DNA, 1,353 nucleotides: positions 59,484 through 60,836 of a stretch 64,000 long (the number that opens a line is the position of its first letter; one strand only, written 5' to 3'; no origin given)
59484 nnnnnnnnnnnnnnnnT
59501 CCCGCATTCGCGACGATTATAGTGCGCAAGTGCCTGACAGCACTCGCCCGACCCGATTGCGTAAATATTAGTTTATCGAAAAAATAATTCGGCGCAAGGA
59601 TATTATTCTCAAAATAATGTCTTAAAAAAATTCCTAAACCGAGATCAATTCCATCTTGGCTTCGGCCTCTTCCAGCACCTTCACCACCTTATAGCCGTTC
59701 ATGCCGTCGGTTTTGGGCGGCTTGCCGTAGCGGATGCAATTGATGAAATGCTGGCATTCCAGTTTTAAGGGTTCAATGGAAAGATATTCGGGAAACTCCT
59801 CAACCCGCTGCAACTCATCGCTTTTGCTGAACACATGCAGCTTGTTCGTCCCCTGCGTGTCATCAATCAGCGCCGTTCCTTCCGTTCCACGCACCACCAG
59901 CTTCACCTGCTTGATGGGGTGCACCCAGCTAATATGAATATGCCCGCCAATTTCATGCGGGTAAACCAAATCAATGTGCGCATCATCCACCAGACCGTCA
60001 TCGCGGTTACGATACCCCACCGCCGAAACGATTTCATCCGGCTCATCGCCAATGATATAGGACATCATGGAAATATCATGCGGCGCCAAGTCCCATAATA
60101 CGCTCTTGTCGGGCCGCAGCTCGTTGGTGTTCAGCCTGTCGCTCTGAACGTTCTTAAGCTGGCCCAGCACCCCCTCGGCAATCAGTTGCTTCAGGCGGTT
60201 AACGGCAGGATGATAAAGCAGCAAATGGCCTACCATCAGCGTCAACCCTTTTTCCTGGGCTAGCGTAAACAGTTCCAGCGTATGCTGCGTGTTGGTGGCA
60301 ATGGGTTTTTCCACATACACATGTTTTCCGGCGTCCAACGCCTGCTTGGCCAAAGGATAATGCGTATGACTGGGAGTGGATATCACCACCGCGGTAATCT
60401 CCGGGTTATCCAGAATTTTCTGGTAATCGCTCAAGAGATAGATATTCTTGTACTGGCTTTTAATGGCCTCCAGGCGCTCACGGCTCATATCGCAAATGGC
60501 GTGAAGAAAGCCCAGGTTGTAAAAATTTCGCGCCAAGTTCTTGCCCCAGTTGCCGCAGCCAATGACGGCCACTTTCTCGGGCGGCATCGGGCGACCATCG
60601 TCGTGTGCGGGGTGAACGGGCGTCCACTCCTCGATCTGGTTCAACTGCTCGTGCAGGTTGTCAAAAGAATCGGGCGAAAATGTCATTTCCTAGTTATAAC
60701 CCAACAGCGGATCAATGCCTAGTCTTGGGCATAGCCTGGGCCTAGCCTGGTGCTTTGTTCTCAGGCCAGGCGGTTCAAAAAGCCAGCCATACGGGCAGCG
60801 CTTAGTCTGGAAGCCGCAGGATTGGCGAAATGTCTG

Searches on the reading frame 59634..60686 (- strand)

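Call 84: search_protein_families(library=pfam, proteins=[window:59634-60686:-], max_evalue=0.0001)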
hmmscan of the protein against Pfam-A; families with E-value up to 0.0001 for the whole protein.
window:59634-60686:- (350 aa): 4 families
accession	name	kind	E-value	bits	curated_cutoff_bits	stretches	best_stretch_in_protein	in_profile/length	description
PF01408.29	GFO_IDH_MocA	-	2.6e-26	93.1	24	1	38-154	2-120/120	Oxidoreductase family, NAD-binding Rossmann fold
PF22725.1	GFO_IDH_MocA_C3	-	2.9e-16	60.1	27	1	163-272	2-123/124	GFO/IDH/MocA C-terminal domain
PF02894.22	GFO_IDH_MocA_C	-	1.2e-10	42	22.9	1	166-341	1-206/218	Oxidoreductase family, C-terminal alpha/beta domain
PF03807.23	F420_oxidored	-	2.7e-05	25.1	21.6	1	38-120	1-85/94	NADP oxidoreductase coenzyme F420-dependent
